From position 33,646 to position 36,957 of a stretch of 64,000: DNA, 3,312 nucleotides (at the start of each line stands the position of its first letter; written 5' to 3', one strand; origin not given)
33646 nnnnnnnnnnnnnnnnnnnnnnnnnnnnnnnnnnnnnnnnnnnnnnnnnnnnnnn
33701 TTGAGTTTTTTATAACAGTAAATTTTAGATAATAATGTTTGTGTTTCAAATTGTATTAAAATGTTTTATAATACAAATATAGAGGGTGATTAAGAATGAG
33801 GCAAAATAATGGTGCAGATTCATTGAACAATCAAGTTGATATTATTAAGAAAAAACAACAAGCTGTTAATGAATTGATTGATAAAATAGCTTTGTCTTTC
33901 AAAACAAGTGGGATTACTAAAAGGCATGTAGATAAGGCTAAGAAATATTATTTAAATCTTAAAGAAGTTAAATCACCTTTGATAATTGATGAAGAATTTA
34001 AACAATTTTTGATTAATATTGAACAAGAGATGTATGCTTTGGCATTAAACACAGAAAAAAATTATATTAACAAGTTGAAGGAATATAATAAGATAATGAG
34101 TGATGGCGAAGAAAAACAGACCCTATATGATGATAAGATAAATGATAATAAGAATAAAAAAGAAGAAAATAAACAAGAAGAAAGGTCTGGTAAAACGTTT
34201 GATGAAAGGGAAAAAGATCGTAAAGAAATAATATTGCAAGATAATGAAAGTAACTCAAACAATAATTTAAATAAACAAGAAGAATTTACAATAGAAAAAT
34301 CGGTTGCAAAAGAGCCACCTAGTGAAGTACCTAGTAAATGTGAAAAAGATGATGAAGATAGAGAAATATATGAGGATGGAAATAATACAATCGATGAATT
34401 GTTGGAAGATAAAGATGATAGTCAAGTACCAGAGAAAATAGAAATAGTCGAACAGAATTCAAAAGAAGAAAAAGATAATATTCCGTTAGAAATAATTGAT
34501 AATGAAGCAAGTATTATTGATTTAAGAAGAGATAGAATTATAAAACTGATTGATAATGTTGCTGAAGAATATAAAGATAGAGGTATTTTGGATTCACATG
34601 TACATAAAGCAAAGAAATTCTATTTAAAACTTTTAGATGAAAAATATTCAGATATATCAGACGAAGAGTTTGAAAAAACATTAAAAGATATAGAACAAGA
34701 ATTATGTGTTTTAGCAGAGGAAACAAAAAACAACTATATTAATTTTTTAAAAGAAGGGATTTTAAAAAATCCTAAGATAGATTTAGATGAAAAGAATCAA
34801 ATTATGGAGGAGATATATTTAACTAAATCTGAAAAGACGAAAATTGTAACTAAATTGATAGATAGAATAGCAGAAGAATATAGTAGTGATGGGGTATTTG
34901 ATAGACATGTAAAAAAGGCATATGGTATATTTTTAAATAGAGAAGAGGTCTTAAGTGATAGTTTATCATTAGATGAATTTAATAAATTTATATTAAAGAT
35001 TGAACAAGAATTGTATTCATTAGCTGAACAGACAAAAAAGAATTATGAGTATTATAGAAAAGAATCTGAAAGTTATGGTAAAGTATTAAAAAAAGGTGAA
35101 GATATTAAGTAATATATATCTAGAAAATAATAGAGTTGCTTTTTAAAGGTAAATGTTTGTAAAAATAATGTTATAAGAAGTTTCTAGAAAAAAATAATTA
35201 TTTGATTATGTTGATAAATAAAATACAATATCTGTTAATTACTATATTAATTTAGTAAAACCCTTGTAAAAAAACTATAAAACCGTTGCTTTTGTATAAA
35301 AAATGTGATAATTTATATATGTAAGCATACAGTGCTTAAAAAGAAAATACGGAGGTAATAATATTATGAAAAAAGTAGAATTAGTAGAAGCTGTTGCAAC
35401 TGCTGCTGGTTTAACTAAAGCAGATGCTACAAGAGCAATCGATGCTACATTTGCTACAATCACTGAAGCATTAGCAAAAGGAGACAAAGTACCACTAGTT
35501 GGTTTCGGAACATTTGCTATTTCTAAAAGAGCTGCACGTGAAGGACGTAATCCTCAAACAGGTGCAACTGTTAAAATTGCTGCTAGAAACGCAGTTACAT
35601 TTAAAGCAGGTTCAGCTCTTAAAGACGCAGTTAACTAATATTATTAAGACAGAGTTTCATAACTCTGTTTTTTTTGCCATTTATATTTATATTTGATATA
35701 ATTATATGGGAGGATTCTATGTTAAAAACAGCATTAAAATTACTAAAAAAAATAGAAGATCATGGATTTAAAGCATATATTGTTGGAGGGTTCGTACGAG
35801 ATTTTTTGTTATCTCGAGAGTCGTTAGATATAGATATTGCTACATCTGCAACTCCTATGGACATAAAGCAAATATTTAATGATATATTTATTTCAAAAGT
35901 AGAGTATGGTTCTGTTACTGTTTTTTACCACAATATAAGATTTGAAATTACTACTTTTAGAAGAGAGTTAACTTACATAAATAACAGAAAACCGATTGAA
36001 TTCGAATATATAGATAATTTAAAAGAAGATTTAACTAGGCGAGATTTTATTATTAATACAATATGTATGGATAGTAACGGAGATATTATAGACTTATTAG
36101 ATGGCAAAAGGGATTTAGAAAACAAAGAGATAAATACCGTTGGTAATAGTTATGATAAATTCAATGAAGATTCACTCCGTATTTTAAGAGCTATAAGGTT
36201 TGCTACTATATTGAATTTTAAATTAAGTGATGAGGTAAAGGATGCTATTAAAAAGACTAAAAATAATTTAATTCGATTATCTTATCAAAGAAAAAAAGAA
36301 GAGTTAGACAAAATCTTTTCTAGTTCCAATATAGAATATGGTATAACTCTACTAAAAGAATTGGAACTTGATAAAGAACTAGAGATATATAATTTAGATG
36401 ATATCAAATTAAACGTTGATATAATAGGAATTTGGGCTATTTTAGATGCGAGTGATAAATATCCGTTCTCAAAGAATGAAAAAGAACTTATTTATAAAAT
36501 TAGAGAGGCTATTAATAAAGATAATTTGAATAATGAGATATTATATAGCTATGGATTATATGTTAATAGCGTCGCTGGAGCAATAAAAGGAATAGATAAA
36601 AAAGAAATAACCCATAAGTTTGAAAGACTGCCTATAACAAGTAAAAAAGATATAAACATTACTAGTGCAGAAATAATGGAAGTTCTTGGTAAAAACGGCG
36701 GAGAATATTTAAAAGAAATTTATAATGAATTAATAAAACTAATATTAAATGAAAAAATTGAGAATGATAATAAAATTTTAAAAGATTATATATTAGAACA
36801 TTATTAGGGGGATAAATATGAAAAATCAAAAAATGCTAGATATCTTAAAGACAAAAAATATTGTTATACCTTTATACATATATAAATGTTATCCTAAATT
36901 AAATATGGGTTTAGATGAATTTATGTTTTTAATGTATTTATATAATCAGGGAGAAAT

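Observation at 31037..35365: ~4.2-kb insertion splitting the normally adjacent spoIVA and hbs(hup) genes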

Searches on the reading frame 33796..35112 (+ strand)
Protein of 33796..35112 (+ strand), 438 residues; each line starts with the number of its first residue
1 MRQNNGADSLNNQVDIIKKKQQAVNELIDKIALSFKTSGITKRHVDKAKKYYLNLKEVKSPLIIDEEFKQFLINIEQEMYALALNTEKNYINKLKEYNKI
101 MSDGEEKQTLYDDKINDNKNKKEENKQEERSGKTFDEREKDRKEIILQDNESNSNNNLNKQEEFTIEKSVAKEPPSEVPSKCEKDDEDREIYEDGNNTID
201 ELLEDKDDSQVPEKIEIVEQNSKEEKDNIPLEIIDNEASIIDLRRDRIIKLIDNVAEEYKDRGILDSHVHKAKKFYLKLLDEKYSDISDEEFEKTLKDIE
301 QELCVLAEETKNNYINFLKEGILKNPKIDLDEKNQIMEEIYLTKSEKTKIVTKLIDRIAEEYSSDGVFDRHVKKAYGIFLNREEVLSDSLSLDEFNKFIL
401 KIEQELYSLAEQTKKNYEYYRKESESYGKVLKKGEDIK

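Call 3: search_protein_families(library=pfam, proteins=[window:33796-35112:+], max_evalue=0.01)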
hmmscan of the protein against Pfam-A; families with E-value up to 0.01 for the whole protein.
window:33796-35112:+ (438 aa): 1 family
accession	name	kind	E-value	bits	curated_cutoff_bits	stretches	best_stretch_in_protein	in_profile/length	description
PF18738.6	HEPN_DZIP3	-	0.0047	17.1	27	0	283-321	96-134/144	DZIP3/ hRUL138-like HEPN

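Call 4: search_protein_families(library=ncbifam, proteins=[window:33796-35112:+], max_evalue=0.01)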
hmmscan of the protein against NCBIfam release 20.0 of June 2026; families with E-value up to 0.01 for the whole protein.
window:33796-35112:+ (438 aa): 0 families

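Call 13: find_homologous_proteins(query=window:33796-35112:+)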
Query window:33796-35112:+ (438 aa): 6 proteins with E <= 0.001 among 8000 candidates.
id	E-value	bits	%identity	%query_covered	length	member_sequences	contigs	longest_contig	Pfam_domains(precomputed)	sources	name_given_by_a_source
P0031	1.4e-266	902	100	100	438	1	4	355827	-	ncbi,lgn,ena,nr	ncbi:MAG: hypothetical protein IJO43_03755 [Bacilli bacterium]|nr:hypothetical protein [Bacilli bact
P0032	1.0e-190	652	76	100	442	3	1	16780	-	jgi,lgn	-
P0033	1.3e-99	352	49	96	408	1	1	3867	-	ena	-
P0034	2.2e-81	292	53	61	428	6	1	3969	-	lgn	-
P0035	2.1e-76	276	61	45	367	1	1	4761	-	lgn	-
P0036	1.5e-75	273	53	53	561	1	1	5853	-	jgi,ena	jgi:hypothetical protein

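Call 18: find_encoding_contigs(protein=P0032, flank=8000, max_places=2)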
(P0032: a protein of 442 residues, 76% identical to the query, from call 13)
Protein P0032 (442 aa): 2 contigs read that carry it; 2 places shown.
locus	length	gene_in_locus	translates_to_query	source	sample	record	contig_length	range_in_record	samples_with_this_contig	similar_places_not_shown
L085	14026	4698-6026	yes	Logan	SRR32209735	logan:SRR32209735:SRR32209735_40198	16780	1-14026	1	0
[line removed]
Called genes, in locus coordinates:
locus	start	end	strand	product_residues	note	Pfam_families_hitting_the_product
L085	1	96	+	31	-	?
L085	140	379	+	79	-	PF14069:SpoVIF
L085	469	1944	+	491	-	PF09547:SpoIVA_ATPase, PF20438:SpoIVA_middle, PF20439:SpoIVA_C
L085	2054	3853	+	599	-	-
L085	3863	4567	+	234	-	PF18884:TSP3_bac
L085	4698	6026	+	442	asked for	-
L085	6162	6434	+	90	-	PF00216:Bac_DNA_binding, PF18291:HU-HIG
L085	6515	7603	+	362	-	PF01743:PolyA_pol, PF12627:PolyA_pol_RNAbd, PF13735:tRNA_NucTran2_2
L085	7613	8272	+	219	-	PF21984:DnaD_N, PF07261:DnaB_2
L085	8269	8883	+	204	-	PF00730:HhH-GPD, PF00633:HHH (weak)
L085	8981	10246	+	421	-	PF02388:FemAB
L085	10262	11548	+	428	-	PF02388:FemAB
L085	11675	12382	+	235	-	PF02535:Zip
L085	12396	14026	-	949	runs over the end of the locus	PF00912:Transgly, PF00905:Transpeptidase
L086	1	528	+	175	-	?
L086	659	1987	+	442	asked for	-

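Call 19: find_encoding_contigs(protein=P0036, flank=6000, max_places=2)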
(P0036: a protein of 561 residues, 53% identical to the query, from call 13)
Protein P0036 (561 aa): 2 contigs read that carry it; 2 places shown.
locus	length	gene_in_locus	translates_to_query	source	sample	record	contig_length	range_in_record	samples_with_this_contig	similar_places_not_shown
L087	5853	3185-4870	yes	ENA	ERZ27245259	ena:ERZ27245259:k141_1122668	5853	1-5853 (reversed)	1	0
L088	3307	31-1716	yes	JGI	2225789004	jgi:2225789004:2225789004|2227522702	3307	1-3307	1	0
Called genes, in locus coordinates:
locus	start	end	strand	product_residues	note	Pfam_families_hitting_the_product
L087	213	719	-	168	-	-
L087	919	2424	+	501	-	PF00144:Beta-lactamase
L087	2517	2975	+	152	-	PF10612:Spore-coat_CotZ (weak)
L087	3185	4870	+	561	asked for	-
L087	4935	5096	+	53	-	-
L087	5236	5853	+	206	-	?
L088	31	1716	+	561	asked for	-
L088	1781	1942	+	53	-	-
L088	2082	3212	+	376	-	-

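Call 27: search_protein_families(library=pfam, proteins=[P0036, P0034, P0033], max_evalue=1)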
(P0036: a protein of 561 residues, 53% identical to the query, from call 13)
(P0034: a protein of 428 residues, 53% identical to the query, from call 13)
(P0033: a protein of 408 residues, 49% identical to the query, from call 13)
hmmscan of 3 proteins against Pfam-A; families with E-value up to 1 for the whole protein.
P0036 (561 aa): 2 families
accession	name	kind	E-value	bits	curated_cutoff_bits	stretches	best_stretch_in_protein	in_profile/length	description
PF02216.22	B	-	0.04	14.3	27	1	429-444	21-36/53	B domain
PF25432.1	FF_PRPF40A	-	0.14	12.4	27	1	306-351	4-49/60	PRPF40A-like, FF domain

P0034 (428 aa): 5 families
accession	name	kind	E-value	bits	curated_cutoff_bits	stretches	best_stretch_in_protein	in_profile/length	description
PF13060.11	DUF3921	-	0.013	16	25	1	168-203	11-46/58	Protein of unknown function (DUF3921)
PF15413.13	PH_11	-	0.038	14.9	30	1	61-161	5-94/101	Pleckstrin homology domain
PF19932.4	DUF6395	-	0.12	12.8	25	1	116-219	56-160/174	Family of unknown function (DUF6395)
PF05782.16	ECM1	-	0.13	11.6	25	1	94-163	51-121/514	Extracellular matrix protein 1 (ECM1)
PF23100.1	DUF2096_N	-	0.49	11.3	26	0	37-83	31-77/96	DUF2096 N-terminal four-helical bundle domain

P0033 (408 aa): 2 families
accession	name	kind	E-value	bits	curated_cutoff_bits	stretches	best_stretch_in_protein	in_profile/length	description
PF23100.1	DUF2096_N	-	0.25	12.2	26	1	46-93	35-82/96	DUF2096 N-terminal four-helical bundle domain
PF08671.16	SinI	-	0.61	10.3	31.4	0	258-267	18-27/28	Anti-repressor SinI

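Call 47: find_encoding_contigs(protein=P0035, flank=5000, max_places=2)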
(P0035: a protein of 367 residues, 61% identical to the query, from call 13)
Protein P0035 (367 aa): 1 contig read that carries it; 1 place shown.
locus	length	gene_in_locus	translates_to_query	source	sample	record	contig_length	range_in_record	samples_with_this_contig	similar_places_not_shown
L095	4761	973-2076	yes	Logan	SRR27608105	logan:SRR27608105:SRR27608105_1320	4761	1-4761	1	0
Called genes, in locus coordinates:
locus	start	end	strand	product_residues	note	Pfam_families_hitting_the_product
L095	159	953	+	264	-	-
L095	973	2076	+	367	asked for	-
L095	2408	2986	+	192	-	-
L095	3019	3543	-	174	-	PF20122:DUF6512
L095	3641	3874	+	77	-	PF05239:PRC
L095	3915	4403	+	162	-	PF01252:Peptidase_A8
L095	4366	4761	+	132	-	?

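Call 48: find_encoding_contigs(protein=P0033, flank=5000, max_places=2)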
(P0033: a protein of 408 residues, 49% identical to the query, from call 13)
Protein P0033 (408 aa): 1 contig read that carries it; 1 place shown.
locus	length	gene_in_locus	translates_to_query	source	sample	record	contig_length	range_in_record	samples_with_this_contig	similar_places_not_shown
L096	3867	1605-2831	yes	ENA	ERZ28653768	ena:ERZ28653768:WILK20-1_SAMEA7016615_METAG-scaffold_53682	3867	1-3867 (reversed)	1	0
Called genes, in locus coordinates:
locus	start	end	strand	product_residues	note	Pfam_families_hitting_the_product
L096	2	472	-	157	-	?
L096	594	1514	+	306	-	-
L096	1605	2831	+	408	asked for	-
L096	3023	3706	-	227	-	PF01209:Ubie_methyltran, PF01739:CheR (faint), PF03141:Methyltransf_29 (weak), PF13489:Methyltransf_23, PF13847:Methyltransf_31, PF08241:Methyltransf_11, PF08242:Methyltransf_12, PF13649:Methyltransf_25, +1 more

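Call 49: predict_structure(alignment_id=A3)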
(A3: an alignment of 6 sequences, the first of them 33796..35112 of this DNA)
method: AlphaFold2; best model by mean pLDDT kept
length: 438 residues; sequences in the alignment: 6
mean_pLDDT: 64.2   pTM: 0.28
mean pLDDT of the five models: 64.2, 63.4, 61.5, 61.4, 59.7
residues with pLDDT >= 90: 26; 70-90: 225; 50-70: 39; < 50: 148
segments of 3 or more residues with pLDDT < 50: 1-6, 104-235, 431-438
pLDDT, mean of each block of 10 residues (from residue 1): 46 80 90 77 85 87 82 87 78 67 47 40 28 29 27 26 27 28 28 28 29 27 31 54 89 88 83 90 83 88 82 72 72 64 78 89 81 87 81 81 89 84 67 44
secondary structure, 60 per line:
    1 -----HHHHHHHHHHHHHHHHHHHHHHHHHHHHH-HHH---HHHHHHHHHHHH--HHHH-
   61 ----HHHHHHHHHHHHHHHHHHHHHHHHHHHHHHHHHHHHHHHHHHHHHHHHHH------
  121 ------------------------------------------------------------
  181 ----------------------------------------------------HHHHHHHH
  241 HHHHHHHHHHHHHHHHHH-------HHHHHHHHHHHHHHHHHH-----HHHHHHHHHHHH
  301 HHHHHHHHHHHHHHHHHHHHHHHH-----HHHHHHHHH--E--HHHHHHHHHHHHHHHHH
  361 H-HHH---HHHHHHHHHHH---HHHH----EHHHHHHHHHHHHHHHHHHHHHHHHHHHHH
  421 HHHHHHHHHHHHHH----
elements in order: H6-34 H42-53 H56-59 H65-114 H233-258 H266-283 H289-324 H330-338 H344-361 H369-379 H383-386 H392-434

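Call 55: fold_search(model_id=the predicted structure, library=pdb)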
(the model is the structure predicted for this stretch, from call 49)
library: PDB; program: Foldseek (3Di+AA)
matches with E <= 10: 37; with E <= 0.001: 0
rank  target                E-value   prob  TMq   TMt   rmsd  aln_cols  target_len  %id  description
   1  9k82_A                2.2e+00  0.13  0.12  0.24  16.6       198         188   11  Cryo-EM structure of designed zinc-induced filament Fiber-n5-Zn1-HEHE-917 (released 2025-10-29)
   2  4p1n_A                2.6e+00  0.07  0.09  0.18  18.6       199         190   12  Crystal structure of Atg1-Atg13 complex (released 2014-05-07)
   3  9m9d_F                3.4e+00  0.11  0.12  0.28  18.2       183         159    9  Structural Basis of Pausing During Transcription Initiation in Mycobacterium tuberculosis (released 2026-01-14)
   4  9gbt_A                3.4e+00  0.05  0.09  0.17  23.2       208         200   14  De novo designed retro-aldolase 13 (RAD13) (released 2025-08-13)
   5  6ixg_B                3.7e+00  0.04  0.10  0.15  32.2       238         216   11  Crystal structure of native apo SH3BP5 (P41) (released 2019-03-20)
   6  5vtl                  4.1e+00  0.05  0.09  0.16  30.1       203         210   11  Structure of metacyclic invariant surface protein , Tb427.07.360, from Trypanosoma brucei. (released 2018-08-08)
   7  8bd5_A                4.3e+00  0.06  0.12  0.09  18.5       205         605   13  Cas12k-sgRNA-dsDNA-S15-TniQ-TnsC transposon recruitment complex (released 2022-12-28)
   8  8vb2_E                4.3e+00  0.06  0.11  0.07  14.9       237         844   13  C4 pre-infection ejectosome of the mature bacteriophage PhiM1 particle (released 2024-10-23)
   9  2im8_B                4.8e+00  0.23  0.12  0.36   7.0        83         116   16  X-Ray Crystal Structure of Protein yppE from Bacillus subtilis. Northeast Structural Genomics Consortium Target SR213. (released 2006-10-17)
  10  4u5a_A                4.8e+00  0.08  0.13  0.25  18.4       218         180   10  Sporozoite Protein for Cell Traversal (released 2014-12-24)
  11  1qu7_A                5.8e+00  0.07  0.10  0.19  30.8       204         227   15  FOUR HELICAL-BUNDLE STRUCTURE OF THE CYTOPLASMIC DOMAIN OF A SERINE CHEMOTAXIS RECEPTOR (released 2000-07-12)
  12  8voz_A                6.1e+00  0.03  0.09  0.08  25.8       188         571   12  Cryo-EM structure of the ABC transporter PCAT1 cysteine-free core bound with MgADP and substrate (released 2024-10-30)
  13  5uht_A                6.8e+00  0.06  0.11  0.19  19.9       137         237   15  Structure of the Thermotoga maritima HK853-BeF3-RR468 complex at pH 5.0 (released 2017-12-27)
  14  2rf7_A                7.5e+00  0.09  0.12  0.11   8.1       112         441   14  Crystal structure of the escherichia coli nrfa mutant Q263E (released 2008-03-25)
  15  4jhw_F                7.5e+00  0.04  0.10  0.10  14.4       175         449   14  Crystal Structure of Respiratory Syncytial Virus Fusion Glycoprotein Stabilized in the Prefusion Conformation by Human (released 2013-05-01)
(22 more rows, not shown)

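Call 67: search_protein_families(library=phrogs, proteins=[window:33796-35112:+, P0036], max_evalue=0.1)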
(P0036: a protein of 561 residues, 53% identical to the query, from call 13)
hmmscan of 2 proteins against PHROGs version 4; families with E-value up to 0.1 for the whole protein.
window:33796-35112:+ (438 aa): 0 families

P0036 (561 aa): 1 family
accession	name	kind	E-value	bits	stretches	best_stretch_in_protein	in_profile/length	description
phrog_19518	-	unknown function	0.065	14.6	0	441-477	7-43/79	-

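Call 82: search_protein_families(library=pfam, proteins=[L095:159-953:+, L096:594-1514:+, L087:2517-2975:+, L095:2408-2986:+, L088:2082-3212:+], max_evalue=0.01)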
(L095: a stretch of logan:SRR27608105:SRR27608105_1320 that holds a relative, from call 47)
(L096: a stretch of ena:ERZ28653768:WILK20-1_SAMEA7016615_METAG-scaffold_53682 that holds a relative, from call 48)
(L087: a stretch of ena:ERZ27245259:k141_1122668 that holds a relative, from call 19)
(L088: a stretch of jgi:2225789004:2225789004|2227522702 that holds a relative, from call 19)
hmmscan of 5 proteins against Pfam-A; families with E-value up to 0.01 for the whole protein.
L095:159-953:+ (264 aa): 0 families

L096:594-1514:+ (306 aa): 0 families

L087:2517-2975:+ (152 aa): 1 family
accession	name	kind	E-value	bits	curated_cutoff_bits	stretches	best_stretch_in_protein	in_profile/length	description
PF10612.14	Spore-coat_CotZ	-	1.5e-07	32.1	24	1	12-143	13-159/159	Spore coat protein Z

L095:2408-2986:+ (192 aa): 1 family
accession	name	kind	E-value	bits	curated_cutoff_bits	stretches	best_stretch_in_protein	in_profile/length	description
PF09601.15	DUF2459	-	0.0057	16.9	27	1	87-186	56-157/171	Protein of unknown function (DUF2459)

L088:2082-3212:+ (376 aa): 0 families
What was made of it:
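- A g3 homologue (P0036) lies directly downstream of a CotZ-family coat gene in L087 (PF10612, 32 bits; calls 19, 82).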

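Call 83: search_protein_families(library=ncbifam, proteins=[P0036], max_evalue=0.01)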
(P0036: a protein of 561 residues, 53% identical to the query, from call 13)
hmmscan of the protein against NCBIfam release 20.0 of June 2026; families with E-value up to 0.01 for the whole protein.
P0036 (561 aa): 0 families

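Call 91: search_protein_families(library=padloc, proteins=[window:33796-35112:+], max_evalue=0.01)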
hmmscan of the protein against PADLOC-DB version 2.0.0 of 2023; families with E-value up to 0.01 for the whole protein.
window:33796-35112:+ (438 aa): 0 families

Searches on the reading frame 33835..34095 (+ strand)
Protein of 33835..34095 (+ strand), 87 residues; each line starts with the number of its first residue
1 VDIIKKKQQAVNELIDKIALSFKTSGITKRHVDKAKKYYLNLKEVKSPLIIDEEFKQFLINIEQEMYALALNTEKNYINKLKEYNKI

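Call 66: search_solved_structures(query=A5, max_evalue=10, show_alignments=2)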
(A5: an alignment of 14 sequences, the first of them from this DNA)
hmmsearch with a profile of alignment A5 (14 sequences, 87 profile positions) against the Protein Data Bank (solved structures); distinct sequences matched with E-value up to 10: 8.
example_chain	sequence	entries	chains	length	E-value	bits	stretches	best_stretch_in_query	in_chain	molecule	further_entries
3r95_A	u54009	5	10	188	0.0044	20.2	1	9-35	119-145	MccE protein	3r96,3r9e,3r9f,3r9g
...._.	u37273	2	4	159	0.026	17.8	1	13-66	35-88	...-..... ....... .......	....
3guq_A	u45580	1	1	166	0.026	17.7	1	12-66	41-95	Putative uncharacterized protein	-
3vnc_A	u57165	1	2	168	0.027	17.7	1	12-66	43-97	TIP-alpha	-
3gio_A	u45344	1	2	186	0.038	17.2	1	12-66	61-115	Putative uncharacterized protein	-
2zue_A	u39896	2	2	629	0.77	13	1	12-73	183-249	Arginyl-tRNA synthetase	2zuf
1vdx_A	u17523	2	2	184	0.82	12.9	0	3-80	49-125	Hypothetical protein PH0099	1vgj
2fyh_A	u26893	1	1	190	2.3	11.5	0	3-80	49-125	putative integral membrane transport protein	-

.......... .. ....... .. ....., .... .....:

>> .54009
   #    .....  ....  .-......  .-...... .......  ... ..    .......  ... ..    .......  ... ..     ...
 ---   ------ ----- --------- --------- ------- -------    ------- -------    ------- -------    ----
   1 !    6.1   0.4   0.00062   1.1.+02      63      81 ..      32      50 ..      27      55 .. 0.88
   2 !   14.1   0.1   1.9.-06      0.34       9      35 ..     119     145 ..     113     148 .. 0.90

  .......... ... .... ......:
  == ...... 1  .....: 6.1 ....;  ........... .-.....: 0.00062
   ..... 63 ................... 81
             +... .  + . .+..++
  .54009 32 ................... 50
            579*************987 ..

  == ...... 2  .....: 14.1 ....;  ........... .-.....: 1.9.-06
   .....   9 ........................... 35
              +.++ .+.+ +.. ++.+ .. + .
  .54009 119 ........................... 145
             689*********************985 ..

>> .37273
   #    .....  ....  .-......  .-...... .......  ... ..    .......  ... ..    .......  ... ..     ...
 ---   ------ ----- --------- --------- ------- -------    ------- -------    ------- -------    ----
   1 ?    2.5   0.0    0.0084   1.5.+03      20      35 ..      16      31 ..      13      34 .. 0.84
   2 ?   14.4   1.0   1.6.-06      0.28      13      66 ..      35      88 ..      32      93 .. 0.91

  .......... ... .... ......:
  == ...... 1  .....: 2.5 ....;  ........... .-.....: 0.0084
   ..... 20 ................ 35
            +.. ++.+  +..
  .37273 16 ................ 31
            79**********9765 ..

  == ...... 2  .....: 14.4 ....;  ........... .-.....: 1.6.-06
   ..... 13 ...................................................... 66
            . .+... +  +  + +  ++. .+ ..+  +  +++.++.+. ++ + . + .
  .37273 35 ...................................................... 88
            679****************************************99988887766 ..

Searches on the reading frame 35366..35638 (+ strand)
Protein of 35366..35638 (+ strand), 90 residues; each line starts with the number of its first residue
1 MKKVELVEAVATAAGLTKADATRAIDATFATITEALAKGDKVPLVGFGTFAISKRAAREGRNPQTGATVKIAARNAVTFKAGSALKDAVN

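Call 3: search_protein_families(library=pfam, proteins=[window:35366-35638:+], max_evalue=0.01)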
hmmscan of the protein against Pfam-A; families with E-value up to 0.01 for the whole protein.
window:35366-35638:+ (90 aa): 4 families
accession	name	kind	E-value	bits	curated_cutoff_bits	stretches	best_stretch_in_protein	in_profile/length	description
PF00216.26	Bac_DNA_binding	-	1.2e-33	115.6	22.4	1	1-90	1-90/90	Bacterial DNA-binding protein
PF18291.6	HU-HIG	-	5e-08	33.5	26.2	1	5-89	36-118/125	HU domain fused to wHTH, Ig, or Glycine-rich motif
PF18289.6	HU-CCDC81_euk_2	-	0.0013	19.2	26.1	1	9-56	9-58/75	CCDC81 eukaryotic HU domain 2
PF18175.6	HU-CCDC81_bac_2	-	0.0016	18.8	35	1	6-54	3-51/70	CCDC81-like prokaryotic HU domain 2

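Call 4: search_protein_families(library=ncbifam, proteins=[window:35366-35638:+], max_evalue=0.01)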
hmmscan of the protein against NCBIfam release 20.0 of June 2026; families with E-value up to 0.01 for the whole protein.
window:35366-35638:+ (90 aa): 7 families
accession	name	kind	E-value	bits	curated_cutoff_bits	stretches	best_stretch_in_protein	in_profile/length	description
NF007945.0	PRK10664.1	equivalog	1.7e-29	102.2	157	1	1-90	1-90/90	nucleoid-associated protein HU-beta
NF008023.0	PRK10753.1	equivalog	5.9e-28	97.1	162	1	1-89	1-89/90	nucleoid-associated protein HU-alpha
NF001401.0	PRK00285.1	equivalog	1.1e-26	92.9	111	1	1-90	6-95/103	integration host factor subunit alpha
NF001222.0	PRK00199.1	equivalog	1.6e-21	76.3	115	1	1-90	1-91/95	integration host factor subunit beta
TIGR00988.1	hip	equivalog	4.1e-21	75.1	119.95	1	1-90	1-91/94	integration host factor subunit beta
TIGR00987.1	himA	equivalog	1.6e-20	73.3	120.25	1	2-89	3-90/96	integration host factor subunit alpha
TIGR01201.1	HU_rel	subfamily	7.1e-07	29.3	68.6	1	2-88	32-118/170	HU family DNA-binding protein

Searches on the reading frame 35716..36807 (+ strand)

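Call 3: search_protein_families(library=pfam, proteins=[window:35716-36807:+], max_evalue=0.01)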
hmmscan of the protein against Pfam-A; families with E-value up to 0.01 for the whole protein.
window:35716-36807:+ (363 aa): 3 families
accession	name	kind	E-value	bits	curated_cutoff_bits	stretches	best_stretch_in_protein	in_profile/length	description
PF01743.26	PolyA_pol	-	2e-31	109.4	23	1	20-139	1-125/126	Poly A polymerase head domain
PF13735.12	tRNA_NucTran2_2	-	4.7e-10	40.1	27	1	249-357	31-147/149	tRNA nucleotidyltransferase domain 2 putative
PF12627.12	PolyA_pol_RNAbd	-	9.6e-09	35.3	22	1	167-218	1-52/64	Probable RNA and SrmB- binding site of polymerase A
